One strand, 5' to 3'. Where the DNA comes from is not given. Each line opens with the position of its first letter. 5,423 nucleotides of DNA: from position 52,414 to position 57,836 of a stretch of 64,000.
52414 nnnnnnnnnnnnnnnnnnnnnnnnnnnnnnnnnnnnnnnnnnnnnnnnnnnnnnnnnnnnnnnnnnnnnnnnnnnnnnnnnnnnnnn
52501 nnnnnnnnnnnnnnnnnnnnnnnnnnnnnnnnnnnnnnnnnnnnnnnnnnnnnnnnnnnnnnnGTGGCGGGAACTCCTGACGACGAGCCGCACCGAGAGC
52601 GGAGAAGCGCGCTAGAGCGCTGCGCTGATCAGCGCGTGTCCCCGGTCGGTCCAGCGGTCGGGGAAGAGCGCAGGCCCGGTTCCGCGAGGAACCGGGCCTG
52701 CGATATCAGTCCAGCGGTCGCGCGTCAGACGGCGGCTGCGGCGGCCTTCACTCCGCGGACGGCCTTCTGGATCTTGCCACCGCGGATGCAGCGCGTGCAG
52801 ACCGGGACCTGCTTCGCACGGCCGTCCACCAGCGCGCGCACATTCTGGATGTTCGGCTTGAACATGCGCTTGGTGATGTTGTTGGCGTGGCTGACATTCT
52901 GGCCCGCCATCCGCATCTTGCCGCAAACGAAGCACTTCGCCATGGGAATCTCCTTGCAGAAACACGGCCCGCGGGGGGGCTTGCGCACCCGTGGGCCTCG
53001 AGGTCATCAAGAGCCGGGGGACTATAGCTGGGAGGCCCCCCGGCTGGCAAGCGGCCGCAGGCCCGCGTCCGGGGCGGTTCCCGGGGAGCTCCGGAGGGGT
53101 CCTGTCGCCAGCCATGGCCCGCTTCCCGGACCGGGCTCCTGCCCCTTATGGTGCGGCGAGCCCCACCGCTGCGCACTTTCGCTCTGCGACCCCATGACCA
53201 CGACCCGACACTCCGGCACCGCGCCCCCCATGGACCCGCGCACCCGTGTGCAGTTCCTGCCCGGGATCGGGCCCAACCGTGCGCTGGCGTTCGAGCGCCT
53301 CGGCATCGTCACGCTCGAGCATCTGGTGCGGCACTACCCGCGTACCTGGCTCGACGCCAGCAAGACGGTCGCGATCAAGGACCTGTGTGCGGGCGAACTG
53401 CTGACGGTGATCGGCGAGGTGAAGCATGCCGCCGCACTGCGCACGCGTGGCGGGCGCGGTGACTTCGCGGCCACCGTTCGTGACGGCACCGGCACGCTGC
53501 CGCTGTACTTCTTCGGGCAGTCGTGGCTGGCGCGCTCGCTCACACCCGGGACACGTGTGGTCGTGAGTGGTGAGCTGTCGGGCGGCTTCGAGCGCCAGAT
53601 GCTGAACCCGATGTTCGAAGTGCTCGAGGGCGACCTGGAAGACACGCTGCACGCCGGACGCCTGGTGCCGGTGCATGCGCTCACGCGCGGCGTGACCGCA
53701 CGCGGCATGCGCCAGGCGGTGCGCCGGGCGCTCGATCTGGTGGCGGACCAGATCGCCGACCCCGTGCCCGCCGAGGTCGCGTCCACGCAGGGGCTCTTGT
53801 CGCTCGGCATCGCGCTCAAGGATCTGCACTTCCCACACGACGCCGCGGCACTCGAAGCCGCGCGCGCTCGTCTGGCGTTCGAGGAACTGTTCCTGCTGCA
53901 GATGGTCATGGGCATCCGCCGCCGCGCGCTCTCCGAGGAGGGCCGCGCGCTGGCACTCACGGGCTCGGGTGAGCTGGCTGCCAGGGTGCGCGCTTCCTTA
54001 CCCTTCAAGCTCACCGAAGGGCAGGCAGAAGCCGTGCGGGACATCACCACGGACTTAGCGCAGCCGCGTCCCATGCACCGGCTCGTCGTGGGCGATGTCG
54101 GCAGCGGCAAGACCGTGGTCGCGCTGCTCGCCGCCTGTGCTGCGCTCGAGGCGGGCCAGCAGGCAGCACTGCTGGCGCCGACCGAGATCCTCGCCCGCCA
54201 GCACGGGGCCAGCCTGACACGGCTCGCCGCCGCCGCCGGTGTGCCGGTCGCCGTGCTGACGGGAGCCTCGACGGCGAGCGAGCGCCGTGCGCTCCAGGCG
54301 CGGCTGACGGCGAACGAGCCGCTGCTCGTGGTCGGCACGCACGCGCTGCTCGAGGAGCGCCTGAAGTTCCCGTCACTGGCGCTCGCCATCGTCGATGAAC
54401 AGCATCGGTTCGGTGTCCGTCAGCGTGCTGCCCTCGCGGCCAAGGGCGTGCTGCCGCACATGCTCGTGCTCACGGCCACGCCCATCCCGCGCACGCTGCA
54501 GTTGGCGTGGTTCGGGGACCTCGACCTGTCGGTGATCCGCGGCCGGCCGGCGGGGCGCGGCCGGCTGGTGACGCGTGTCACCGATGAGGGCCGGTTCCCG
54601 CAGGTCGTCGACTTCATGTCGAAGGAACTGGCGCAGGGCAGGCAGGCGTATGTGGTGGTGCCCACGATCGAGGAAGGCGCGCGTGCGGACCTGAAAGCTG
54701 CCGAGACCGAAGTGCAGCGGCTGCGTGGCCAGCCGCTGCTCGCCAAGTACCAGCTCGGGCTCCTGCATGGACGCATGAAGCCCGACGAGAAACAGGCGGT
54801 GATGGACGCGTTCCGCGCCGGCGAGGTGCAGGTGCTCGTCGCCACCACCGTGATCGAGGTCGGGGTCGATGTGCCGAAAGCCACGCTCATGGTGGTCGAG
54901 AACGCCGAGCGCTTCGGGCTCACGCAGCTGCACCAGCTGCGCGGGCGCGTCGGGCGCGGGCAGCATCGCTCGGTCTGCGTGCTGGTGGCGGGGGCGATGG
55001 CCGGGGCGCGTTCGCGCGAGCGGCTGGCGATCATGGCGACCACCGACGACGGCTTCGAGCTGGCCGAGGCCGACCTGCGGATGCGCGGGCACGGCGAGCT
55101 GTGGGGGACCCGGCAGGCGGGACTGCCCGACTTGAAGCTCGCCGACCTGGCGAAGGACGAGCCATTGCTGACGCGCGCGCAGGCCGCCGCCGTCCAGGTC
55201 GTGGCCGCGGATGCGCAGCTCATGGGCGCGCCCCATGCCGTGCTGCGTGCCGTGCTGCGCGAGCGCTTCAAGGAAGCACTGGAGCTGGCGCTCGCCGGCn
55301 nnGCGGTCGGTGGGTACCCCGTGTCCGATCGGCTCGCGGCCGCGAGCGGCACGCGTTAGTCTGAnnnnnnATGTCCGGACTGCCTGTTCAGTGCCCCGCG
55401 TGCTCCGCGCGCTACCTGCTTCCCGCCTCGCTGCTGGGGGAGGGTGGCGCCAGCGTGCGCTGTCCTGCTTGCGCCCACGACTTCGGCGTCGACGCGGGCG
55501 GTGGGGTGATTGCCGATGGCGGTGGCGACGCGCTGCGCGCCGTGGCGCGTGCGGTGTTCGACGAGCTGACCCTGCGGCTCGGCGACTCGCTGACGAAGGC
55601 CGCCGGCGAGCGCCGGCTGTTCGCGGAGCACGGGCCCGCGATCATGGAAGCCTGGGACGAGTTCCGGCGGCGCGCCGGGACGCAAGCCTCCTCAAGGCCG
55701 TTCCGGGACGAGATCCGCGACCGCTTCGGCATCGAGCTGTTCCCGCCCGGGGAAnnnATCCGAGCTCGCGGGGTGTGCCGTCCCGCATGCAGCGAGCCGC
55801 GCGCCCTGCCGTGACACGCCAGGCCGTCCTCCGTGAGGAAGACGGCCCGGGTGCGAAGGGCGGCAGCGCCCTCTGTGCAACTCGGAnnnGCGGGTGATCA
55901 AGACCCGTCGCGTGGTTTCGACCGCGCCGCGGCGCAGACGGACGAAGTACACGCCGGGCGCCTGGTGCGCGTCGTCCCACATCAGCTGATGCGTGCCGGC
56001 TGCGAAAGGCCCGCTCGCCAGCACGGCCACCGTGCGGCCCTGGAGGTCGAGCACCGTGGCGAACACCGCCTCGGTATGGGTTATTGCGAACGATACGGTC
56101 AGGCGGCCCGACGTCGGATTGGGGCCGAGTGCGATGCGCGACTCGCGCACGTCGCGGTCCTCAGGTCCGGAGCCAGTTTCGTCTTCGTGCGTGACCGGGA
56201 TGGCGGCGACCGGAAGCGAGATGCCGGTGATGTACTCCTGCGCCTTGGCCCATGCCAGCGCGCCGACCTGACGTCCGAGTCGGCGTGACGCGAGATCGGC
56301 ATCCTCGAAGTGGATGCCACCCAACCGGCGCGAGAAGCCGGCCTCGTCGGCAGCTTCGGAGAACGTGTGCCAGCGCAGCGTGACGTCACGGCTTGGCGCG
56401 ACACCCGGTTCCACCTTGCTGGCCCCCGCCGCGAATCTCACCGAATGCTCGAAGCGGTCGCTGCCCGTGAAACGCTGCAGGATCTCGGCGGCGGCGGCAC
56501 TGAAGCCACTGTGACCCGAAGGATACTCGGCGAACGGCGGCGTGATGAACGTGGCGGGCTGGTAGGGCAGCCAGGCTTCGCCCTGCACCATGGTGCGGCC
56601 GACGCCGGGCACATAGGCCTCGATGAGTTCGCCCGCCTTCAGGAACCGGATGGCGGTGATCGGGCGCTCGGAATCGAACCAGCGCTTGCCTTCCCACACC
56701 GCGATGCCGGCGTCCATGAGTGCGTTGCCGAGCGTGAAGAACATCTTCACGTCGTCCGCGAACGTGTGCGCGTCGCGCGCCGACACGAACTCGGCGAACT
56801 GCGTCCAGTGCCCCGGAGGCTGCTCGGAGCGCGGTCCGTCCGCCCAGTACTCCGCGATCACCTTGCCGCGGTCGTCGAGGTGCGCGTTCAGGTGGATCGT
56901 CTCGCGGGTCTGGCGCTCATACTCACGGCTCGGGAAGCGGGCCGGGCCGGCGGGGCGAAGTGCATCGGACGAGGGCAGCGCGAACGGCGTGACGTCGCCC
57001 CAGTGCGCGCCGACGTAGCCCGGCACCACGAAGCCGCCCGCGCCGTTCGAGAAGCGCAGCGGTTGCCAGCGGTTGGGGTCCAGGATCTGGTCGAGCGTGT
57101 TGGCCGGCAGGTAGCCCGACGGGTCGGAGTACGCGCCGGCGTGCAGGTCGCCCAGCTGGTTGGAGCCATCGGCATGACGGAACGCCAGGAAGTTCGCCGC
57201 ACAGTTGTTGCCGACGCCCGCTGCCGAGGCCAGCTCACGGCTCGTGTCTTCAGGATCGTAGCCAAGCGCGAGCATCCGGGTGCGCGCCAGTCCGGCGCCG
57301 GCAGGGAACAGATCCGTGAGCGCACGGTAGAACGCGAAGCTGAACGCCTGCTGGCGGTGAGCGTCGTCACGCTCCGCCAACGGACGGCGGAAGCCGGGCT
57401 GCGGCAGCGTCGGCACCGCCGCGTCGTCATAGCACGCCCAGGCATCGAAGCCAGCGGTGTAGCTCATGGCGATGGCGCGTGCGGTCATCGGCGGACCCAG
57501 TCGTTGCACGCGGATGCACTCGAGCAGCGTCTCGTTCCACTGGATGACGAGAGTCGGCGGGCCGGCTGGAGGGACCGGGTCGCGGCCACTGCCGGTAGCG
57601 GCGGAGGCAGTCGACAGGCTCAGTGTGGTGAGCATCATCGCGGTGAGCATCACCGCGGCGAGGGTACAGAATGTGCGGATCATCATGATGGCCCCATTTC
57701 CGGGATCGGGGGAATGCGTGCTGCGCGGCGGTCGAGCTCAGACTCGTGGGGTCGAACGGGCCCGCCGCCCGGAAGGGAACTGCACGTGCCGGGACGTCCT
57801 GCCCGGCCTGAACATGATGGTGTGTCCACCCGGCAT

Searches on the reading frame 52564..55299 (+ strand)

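Call 33: search_protein_families(library=pfam, proteins=[window:52564-55299:+], max_evalue=0.00001)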
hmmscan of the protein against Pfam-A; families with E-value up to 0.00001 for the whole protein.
window:52564-55299:+ (912 aa): 6 families
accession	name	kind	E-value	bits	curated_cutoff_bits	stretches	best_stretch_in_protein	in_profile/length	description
PF00271.37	Helicase_C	-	6.3e-21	75.1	23.5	1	685-798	6-108/110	Helicase conserved C-terminal domain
PF00270.35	DEAD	-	1e-20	74.6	26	1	485-646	2-165/167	DEAD/DEAH box helicase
PF19833.4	RecG_dom3_C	-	1.6e-16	60.6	26.8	1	827-908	1-83/87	ATP-dependent DNA helicase RecG, domain 3, C-terminal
PF17191.10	RecG_wedge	-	2.3e-15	57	23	1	229-392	2-161/162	RecG wedge domain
PF04851.21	ResIII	-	1.5e-08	35.2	22.5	1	481-640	2-162/164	Type III restriction enzyme, res subunit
PF01336.31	tRNA_anti-codon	-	5.3e-07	29.9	27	1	281-342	2-61/75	OB-fold nucleic acid binding domain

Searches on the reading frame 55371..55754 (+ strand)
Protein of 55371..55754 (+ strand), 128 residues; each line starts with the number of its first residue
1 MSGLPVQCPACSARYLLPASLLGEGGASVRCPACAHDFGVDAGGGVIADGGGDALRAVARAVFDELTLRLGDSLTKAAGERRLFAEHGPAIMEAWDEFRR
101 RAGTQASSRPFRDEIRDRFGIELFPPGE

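Call 33: search_protein_families(library=pfam, proteins=[window:55371-55754:+], max_evalue=0.00001)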
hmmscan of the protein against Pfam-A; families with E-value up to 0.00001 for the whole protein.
window:55371-55754:+ (128 aa): 1 family
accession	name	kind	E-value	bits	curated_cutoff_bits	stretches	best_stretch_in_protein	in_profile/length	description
PF13717.11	Zn_ribbon_4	-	3e-10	40.3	30.3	1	6-38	3-35/36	zinc-ribbon domain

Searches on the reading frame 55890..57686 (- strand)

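Call 33: search_protein_families(library=pfam, proteins=[window:55890-57686:-], max_evalue=0.00001)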
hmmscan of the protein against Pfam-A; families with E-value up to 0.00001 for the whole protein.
window:55890-57686:- (599 aa): 2 families
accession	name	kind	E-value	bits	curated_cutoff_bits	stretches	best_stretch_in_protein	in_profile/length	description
PF21167.2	DUF6851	-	7e-31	107.9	27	1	76-209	3-140/140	Domain of unknown function (DUF6851)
PF22778.2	VCPO_2nd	-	1.1e-20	74.8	27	1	315-488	2-173/177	VCPO second helical-bundle domain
